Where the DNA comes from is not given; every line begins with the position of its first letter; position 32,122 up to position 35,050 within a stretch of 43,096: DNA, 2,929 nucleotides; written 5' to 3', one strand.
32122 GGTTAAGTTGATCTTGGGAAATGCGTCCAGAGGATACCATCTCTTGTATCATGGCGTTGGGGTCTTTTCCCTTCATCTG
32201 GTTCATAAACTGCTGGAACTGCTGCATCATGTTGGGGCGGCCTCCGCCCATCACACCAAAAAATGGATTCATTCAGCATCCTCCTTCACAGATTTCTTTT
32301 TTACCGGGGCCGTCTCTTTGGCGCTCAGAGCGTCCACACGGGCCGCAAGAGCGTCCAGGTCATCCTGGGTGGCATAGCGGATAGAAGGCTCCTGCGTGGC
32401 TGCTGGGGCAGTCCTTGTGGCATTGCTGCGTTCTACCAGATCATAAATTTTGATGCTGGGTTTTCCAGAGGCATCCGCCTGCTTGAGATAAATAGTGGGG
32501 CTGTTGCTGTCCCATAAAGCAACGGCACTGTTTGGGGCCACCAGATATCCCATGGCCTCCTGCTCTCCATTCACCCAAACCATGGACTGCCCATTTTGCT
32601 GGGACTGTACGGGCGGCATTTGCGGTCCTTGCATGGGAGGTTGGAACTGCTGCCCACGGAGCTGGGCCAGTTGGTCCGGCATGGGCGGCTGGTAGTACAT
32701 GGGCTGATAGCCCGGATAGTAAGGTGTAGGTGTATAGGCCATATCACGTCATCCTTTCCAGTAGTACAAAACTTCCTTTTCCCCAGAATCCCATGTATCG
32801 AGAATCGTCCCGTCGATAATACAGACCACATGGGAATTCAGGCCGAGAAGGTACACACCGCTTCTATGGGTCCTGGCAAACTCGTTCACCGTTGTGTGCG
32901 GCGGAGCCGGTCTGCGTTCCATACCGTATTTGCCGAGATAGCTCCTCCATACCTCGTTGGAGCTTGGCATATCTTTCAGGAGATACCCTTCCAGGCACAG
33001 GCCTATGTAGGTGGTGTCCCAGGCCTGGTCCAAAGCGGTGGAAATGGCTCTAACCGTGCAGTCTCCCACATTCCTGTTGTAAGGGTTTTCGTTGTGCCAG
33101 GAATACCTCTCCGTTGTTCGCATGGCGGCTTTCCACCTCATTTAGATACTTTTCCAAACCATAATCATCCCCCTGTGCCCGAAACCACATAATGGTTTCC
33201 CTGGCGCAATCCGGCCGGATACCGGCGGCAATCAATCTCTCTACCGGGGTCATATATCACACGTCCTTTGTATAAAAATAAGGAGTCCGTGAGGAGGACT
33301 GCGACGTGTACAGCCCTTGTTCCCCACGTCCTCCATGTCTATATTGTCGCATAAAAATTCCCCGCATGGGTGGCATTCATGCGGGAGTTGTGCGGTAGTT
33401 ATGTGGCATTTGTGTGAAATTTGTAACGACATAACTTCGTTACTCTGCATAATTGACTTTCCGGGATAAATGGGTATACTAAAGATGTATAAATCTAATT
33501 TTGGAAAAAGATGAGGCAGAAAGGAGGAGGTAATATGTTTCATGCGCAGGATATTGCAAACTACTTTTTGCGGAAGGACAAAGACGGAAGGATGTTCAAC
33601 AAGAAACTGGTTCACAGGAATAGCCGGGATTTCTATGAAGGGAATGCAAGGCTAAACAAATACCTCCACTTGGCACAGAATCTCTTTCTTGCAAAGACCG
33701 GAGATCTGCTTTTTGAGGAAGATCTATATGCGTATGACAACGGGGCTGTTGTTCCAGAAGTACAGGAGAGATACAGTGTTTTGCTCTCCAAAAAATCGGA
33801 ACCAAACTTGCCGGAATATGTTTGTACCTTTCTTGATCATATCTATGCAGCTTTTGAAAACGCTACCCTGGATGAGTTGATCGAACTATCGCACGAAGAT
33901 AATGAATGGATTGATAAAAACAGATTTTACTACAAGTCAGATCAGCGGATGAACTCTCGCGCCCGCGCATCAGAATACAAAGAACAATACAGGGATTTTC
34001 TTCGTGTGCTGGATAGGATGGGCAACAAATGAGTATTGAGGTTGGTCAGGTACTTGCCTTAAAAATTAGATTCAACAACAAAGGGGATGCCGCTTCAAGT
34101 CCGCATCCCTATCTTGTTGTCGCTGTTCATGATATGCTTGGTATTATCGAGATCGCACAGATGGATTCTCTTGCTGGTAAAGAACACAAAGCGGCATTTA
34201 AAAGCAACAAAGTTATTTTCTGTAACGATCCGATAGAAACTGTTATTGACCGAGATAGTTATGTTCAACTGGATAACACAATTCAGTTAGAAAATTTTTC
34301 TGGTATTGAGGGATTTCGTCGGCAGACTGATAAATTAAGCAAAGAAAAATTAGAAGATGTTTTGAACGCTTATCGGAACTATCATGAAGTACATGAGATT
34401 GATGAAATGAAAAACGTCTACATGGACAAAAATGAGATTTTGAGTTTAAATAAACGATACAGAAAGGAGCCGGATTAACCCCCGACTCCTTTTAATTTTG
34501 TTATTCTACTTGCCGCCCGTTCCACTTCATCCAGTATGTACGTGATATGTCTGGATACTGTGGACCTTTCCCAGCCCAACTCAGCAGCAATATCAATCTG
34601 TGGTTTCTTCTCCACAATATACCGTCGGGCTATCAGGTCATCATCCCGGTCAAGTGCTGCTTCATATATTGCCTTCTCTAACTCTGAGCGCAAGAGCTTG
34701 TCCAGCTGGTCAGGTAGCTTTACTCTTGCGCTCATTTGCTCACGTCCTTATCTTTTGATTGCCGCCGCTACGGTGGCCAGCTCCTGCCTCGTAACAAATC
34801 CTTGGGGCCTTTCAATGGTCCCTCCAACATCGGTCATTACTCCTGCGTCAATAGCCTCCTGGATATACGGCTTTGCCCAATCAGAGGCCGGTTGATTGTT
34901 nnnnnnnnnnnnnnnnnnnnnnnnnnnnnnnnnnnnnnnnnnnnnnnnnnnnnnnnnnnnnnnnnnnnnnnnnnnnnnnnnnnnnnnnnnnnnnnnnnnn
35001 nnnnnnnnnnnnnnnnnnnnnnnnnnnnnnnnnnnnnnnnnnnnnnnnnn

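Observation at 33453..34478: Self-contained Panacea-domain antitoxin plus uncharacterised MazF/PemK-fold-like toxin cassette inserted antisense between lysis and accessory genes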

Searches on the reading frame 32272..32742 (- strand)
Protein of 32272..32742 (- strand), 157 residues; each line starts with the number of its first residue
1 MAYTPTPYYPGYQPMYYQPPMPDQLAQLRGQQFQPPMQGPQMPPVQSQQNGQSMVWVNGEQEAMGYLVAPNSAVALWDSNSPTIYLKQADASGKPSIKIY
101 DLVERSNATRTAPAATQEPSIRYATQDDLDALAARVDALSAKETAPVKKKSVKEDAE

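Call 38: search_protein_families(library=phrogs, proteins=[window:32272-32742:-], max_evalue=0.001)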
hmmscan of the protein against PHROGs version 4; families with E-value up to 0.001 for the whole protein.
window:32272-32742:- (157 aa): 1 family
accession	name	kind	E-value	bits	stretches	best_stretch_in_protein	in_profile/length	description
phrog_21718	-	unknown function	1.3e-36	126.9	1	5-155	11-156/159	-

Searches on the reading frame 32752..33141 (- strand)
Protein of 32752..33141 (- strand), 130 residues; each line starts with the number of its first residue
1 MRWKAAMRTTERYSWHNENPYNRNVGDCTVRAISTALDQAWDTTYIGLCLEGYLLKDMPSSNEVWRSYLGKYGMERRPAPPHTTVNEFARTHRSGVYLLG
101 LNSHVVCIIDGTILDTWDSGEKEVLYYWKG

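Call 38: search_protein_families(library=phrogs, proteins=[window:32752-33141:-], max_evalue=0.001)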
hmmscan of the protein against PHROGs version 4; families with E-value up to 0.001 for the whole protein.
window:32752-33141:- (130 aa): 2 families
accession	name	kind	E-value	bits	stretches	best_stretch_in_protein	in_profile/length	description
phrog_3754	-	unknown function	9.8e-28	98.2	1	8-129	3-142/145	-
phrog_15863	-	unknown function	1.5e-09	38.6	1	15-124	5-114/312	-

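Call 47: search_protein_families(library=pfam, proteins=[window:32752-33141:-], max_evalue=0.01)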
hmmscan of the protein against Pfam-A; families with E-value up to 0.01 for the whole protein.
window:32752-33141:- (130 aa): 0 families

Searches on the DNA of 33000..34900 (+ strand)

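Call 14: search_dna_similar(query=window:33300-34800:+, collection=phages, mode=distant)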
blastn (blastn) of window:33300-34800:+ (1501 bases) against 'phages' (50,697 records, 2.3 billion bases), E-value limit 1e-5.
Records with a match: 1; places in all: 1; records where one place covers at least 80% of the query: 0.
Best place of each record, by identity: 60-80% 1.
By first word of the organism name: Bacteriophage 1.
By host as written in the record: - 1.
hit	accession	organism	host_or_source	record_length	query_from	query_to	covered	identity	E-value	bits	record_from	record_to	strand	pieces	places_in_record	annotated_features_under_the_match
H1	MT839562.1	Bacteriophage sp.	human fecal samples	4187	2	1450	13%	78.5%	3e-15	161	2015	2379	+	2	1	record has no annotation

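Call 81: search_rna_families(source=window, start=33000, end=34900, threshold=evalue, max_evalue=1)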
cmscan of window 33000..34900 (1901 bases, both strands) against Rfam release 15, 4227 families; matches with E-value up to 1: 1.
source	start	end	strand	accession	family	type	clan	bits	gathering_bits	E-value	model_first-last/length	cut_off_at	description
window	33282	33334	-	RF03101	RAGATH-31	Gene; sRNA;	-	75.2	71.8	2.6e-15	1-54/54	no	RAGATH-31 RNA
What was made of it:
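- On Type III ToxIN/CptIN systems: No Rfam antitoxin RNA was found (call 81).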

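Call 83: search_rna_families(source=window, start=33230, end=33400, threshold=gathering, show_alignments=1)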
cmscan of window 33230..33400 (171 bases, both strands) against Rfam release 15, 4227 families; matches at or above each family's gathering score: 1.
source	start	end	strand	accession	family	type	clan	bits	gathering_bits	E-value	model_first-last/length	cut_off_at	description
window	33282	33334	-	RF03101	RAGATH-31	Gene; sRNA;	-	75.2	71.8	2.4e-16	1-54/54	no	RAGATH-31 RNA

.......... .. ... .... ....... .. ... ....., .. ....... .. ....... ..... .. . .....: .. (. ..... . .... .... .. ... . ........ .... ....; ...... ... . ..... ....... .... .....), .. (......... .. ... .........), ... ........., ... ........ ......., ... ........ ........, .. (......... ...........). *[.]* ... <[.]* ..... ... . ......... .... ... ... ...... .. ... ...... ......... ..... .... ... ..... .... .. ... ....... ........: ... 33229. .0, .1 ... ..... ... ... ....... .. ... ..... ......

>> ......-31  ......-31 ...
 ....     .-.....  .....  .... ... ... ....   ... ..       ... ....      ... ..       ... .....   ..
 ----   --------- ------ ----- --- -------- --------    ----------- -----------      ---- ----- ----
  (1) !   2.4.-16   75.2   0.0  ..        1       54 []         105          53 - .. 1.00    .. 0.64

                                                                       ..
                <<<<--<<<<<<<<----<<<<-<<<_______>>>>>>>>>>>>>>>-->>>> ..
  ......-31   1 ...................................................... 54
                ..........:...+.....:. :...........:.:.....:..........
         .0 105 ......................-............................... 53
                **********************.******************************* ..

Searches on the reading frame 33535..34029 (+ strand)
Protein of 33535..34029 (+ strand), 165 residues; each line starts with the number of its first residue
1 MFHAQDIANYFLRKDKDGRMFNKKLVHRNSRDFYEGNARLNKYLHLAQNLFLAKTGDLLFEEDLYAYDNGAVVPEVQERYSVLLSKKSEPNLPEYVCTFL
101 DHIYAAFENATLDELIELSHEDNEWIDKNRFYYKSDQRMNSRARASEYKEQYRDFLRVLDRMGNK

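Call 3: search_protein_families(library=pfam, proteins=[window:33535-34029:+], max_evalue=1)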
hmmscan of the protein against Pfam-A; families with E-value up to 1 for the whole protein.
window:33535-34029:+ (165 aa): 1 family
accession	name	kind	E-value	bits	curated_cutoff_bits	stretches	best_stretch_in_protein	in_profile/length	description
PF13274.11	SocA_Panacea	-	3.9e-10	41.1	25.7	1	40-125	1-112/113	Antitoxin SocA-like, Panacea domain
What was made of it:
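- On Panacea / PanA antitoxins (Pfam PF13274): 41.1 bits against a cut-off of 25.7, E 3.9e-10, profile positions 1-112 of 113 (call 3).
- Panacea domain above Pfam's curated threshold (call 3). Same domain family as SocA (PF13274; call 3).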

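Call 4: search_protein_families(library=padloc, proteins=[window:33535-34029:+], max_evalue=1)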
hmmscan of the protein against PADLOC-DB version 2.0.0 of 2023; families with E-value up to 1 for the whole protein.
window:33535-34029:+ (165 aa): 0 families
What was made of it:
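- PADLOC has no model matching either protein (call 4), so an anti-phage role is inferred from context only. Neither protein matches any PADLOC defence model (call 4).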

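Call 5: search_protein_families(library=phrogs, proteins=[window:33535-34029:+], max_evalue=1)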
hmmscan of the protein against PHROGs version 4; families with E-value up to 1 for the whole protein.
window:33535-34029:+ (165 aa): 3 families
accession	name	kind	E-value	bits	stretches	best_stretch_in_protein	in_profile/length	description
phrog_1281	-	unknown function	2e-15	58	1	1-142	7-144/195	-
phrog_10390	-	unknown function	1.9e-08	35.2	1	4-91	151-221/299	-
phrog_8186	-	unknown function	0.18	12.5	1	96-102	5-11/31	-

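Call 6: search_protein_families(library=ncbifam, proteins=[window:33535-34029:+], max_evalue=1)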
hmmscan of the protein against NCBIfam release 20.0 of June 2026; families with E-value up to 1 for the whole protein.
window:33535-34029:+ (165 aa): 1 family
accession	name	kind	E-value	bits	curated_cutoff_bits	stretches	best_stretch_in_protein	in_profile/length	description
NF047745.1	SocA_antitoxin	equivalog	0.012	15.3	190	1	29-80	15-66/176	type VI toxin-antitoxin system SocA family antitoxin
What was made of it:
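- On SocA (type VI antitoxin, NCBIfam NF047745 equivalog): 15.3 bits against a cut-off of 190 (call 6).
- The NCBIfam SocA equivalog scores 15 bits against a cut-off of 190 (call 6).
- Tried and rejected: PADLOC and NCBIfam gave nothing useful for either protein (calls 4, 6).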

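Call 39: search_solved_structures(query=window:33535-34029:+, max_evalue=1, show_alignments=2)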
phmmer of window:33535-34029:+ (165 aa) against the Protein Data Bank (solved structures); distinct sequences matched with E-value up to 1: 8.
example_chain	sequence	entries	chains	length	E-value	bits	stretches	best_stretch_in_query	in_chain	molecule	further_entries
5bw8_A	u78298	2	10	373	0.68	13.3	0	75-159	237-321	ATPase GET3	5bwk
3ozx_A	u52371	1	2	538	0.78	13.1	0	48-105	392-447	RNase L inhibitor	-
3vlc_A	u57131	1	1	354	0.94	12.9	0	75-159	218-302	ATPase GET3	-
2woj_A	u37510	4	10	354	0.95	12.9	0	75-159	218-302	ATPASE GET3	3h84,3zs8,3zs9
4xtr_A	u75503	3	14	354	0.95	12.9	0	75-159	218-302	ATPase GET3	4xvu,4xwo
4pwx_A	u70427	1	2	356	0.96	12.8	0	75-159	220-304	ATPase GET3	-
3sja_A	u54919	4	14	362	0.97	12.8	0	75-159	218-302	ATPase GET3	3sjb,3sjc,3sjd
3idq_A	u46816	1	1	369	0.99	12.8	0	75-159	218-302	ATPase GET3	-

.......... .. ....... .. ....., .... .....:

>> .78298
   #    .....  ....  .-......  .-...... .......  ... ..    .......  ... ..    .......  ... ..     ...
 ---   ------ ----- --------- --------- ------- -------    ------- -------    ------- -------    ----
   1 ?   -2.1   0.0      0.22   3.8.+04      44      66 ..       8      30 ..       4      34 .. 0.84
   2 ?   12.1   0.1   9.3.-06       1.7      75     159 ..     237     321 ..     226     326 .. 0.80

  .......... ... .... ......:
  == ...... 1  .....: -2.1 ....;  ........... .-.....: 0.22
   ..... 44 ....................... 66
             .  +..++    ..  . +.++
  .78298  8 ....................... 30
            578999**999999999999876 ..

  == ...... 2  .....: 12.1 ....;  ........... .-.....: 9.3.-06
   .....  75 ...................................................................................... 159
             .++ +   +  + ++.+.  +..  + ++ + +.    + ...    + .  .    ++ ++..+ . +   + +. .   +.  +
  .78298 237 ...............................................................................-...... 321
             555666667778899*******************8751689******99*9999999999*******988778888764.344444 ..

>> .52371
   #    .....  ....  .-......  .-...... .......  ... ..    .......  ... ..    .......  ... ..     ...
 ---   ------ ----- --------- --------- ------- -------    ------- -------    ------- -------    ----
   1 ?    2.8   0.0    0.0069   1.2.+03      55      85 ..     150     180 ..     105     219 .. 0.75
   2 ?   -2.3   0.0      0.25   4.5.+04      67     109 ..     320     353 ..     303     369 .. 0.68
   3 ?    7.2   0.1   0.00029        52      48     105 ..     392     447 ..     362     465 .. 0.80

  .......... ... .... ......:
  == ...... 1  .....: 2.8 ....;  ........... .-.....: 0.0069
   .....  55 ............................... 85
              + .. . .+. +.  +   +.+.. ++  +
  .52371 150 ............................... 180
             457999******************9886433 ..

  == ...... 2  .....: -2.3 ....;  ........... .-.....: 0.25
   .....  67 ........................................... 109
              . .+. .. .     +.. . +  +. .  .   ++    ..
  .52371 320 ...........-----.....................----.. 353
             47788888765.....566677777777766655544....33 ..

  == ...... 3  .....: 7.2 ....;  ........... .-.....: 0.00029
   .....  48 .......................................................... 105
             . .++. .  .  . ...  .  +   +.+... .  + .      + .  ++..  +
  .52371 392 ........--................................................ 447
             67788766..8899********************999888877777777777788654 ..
